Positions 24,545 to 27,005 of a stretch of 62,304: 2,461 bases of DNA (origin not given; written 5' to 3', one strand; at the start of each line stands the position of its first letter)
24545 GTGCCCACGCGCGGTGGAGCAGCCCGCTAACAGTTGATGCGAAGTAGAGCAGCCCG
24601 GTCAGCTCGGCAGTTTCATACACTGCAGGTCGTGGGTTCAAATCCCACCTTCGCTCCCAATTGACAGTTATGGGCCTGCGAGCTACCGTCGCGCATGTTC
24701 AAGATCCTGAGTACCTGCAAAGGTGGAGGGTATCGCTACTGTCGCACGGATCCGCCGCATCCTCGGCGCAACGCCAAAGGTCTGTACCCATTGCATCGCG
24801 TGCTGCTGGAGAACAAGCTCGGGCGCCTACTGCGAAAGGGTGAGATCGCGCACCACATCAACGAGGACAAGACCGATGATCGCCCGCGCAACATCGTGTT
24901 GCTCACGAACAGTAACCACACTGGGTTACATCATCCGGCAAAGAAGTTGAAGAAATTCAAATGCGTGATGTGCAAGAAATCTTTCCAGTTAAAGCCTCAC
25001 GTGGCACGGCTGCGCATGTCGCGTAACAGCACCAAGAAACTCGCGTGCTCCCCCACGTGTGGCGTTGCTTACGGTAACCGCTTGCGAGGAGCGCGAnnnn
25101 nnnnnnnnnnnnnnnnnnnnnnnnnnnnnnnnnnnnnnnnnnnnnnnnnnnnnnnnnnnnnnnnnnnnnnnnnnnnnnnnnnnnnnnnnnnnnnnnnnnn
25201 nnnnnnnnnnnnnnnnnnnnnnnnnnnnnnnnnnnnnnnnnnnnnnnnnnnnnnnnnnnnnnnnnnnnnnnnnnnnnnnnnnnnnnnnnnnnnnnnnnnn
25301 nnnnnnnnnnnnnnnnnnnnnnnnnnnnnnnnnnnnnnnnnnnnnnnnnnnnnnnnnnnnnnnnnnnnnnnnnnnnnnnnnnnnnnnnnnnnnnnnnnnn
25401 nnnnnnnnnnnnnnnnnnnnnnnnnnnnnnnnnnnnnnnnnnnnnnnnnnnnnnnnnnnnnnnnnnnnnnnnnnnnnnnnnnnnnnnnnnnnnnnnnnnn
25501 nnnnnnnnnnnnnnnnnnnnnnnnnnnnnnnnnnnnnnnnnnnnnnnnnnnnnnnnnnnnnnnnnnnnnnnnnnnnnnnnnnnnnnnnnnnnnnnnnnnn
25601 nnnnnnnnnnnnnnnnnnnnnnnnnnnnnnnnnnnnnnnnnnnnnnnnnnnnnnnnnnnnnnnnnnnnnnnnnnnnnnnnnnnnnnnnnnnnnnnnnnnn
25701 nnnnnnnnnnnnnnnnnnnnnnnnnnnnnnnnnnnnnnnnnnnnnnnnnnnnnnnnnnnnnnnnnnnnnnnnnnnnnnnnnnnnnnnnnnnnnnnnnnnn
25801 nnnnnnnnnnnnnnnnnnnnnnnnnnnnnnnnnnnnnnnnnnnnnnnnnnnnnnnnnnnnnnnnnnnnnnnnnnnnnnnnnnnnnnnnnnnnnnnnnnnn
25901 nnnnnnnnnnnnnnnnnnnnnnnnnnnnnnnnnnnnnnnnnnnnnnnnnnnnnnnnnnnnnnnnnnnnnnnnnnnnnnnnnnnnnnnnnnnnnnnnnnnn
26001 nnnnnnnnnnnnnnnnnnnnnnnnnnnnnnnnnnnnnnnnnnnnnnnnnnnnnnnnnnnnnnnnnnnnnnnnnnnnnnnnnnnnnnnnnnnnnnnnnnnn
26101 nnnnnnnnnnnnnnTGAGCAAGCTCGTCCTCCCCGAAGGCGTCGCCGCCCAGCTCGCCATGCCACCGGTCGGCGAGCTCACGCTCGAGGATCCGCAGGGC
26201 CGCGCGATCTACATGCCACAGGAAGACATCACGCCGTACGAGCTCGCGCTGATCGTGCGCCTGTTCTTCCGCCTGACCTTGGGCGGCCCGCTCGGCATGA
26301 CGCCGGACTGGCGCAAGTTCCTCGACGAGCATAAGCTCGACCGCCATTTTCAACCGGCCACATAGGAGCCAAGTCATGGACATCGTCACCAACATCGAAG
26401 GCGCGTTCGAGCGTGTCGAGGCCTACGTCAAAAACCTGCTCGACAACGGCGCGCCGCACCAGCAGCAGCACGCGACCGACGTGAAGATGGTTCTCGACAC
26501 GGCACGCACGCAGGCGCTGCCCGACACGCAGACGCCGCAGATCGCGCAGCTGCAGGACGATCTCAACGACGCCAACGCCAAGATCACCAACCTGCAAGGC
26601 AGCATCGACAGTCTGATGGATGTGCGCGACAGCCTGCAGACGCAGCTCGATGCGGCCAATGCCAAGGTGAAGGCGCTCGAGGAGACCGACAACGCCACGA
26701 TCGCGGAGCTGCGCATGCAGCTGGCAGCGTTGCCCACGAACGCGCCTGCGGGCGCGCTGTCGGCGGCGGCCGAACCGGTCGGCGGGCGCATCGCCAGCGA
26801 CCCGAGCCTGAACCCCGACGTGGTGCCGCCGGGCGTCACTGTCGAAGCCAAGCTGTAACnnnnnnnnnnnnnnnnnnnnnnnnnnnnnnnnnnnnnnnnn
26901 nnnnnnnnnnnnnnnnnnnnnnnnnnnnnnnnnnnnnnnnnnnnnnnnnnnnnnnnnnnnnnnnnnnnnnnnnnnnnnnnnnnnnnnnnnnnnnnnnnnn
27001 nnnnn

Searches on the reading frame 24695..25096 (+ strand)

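Call 4: search_protein_families(library=pfam, proteins=[window:24695-25096:+], max_evalue=0.1)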
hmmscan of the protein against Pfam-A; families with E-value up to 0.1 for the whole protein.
window:24695-25096:+ (134 aa): 2 families
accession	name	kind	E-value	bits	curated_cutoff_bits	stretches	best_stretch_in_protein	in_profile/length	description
PF13392.12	HNH_3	-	9e-09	35.3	24.8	1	32-75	2-44/46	HNH endonuclease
PF06467.20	zf-FCS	-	0.078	13.3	22.4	0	85-122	2-35/39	MYM-type Zinc finger with FCS sequence motif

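Call 5: search_protein_families(library=phrogs, proteins=[window:24695-25096:+], max_evalue=0.01)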
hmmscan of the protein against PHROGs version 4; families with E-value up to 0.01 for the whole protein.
window:24695-25096:+ (134 aa): 12 families
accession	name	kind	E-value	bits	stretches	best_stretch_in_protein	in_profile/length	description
phrog_14913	-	DNA, RNA and nucleotide metabolism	6.1e-12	46.8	1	31-126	40-131/149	HNH endonuclease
phrog_21964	-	DNA, RNA and nucleotide metabolism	1e-10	42.7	1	30-86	164-219/244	HNH endonuclease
phrog_7545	-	DNA, RNA and nucleotide metabolism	2e-10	42.1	1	11-87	66-141/160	HNH endonuclease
phrog_10730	-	DNA, RNA and nucleotide metabolism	4.8e-10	40.5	1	19-87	81-149/234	HNH endonuclease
phrog_15471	-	DNA, RNA and nucleotide metabolism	5.3e-10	40.4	1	19-93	20-94/183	HNH endonuclease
phrog_20891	-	DNA, RNA and nucleotide metabolism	2.1e-08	35.1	1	20-77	143-200/219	HNH endonuclease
phrog_19902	-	DNA, RNA and nucleotide metabolism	3.3e-07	31.3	1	28-80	84-137/221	HNH endonuclease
phrog_25114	-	unknown function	1.4e-05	26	1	46-82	98-134/156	-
phrog_959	-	DNA, RNA and nucleotide metabolism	0.00026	21.8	1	31-84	58-111/138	HNH endonuclease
phrog_99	-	DNA, RNA and nucleotide metabolism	0.0023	18.7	1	9-73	145-199/383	HNH endonuclease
phrog_24252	-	DNA, RNA and nucleotide metabolism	0.0072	17.7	1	52-83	43-74/146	HNH endonuclease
phrog_1271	-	DNA, RNA and nucleotide metabolism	0.0079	16.6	0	22-87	278-324/361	HNH endonuclease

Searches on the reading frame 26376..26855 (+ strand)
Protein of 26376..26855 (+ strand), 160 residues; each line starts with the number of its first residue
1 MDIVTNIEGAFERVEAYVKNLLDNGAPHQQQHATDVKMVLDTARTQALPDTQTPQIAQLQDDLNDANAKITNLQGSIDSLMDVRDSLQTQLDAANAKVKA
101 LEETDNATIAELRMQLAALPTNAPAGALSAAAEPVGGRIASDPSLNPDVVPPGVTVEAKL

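Call 75: search_protein_families(library=pfam, proteins=[window:26376-26855:+], max_evalue=0.01)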
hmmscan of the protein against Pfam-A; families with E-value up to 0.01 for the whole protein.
window:26376-26855:+ (160 aa): 12 families
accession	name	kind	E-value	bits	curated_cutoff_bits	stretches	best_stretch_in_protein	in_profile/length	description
PF06810.17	Phage_scaffold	-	0.00024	21.5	35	1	53-112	13-93/170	Phage capsid assembly scaffolding protein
PF23991.1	DUF7310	-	0.0014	19.5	40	1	34-99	17-82/83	Coiled-coil region of unknown function (DUF7310)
PF14197.11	Cep57_CLD_2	-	0.0015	19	27.1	1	55-117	4-66/67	Centrosome localisation domain of PPC89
PF23493.1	CysS_C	-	0.0017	18.9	23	0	99-119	17-37/51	Cysteinyl-tRNA ligase anticodon binding domain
PF15905.10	HMMR_N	-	0.0037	17.2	30.1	1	50-115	237-302/330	Hyaluronan mediated motility receptor N-terminal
PF17675.6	APG6_N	-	0.0041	18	45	1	41-114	33-106/132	Apg6 coiled-coil region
PF08614.16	ATG16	-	0.0043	17.7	33.7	1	43-114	52-130/200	Autophagy protein 16 (ATG16)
PF12795.12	MscS_porin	-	0.0046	17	34.4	1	47-118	86-156/238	Mechanosensitive ion channel porin domain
PF08647.16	BRE1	-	0.0048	17.4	27.9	1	55-112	32-89/95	BRE1 E3 ubiquitin ligase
PF06005.17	ZapB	-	0.0073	17.2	31.5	0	56-114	6-64/71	Cell division protein ZapB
PF04513.17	Baculo_PEP_C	-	0.0081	16.7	38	0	3-81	39-112/140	Baculovirus polyhedron envelope protein, PEP, C terminus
PF08702.15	Fib_alpha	-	0.0093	16.6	29.9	0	7-82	47-130/143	Fibrinogen alpha/beta chain family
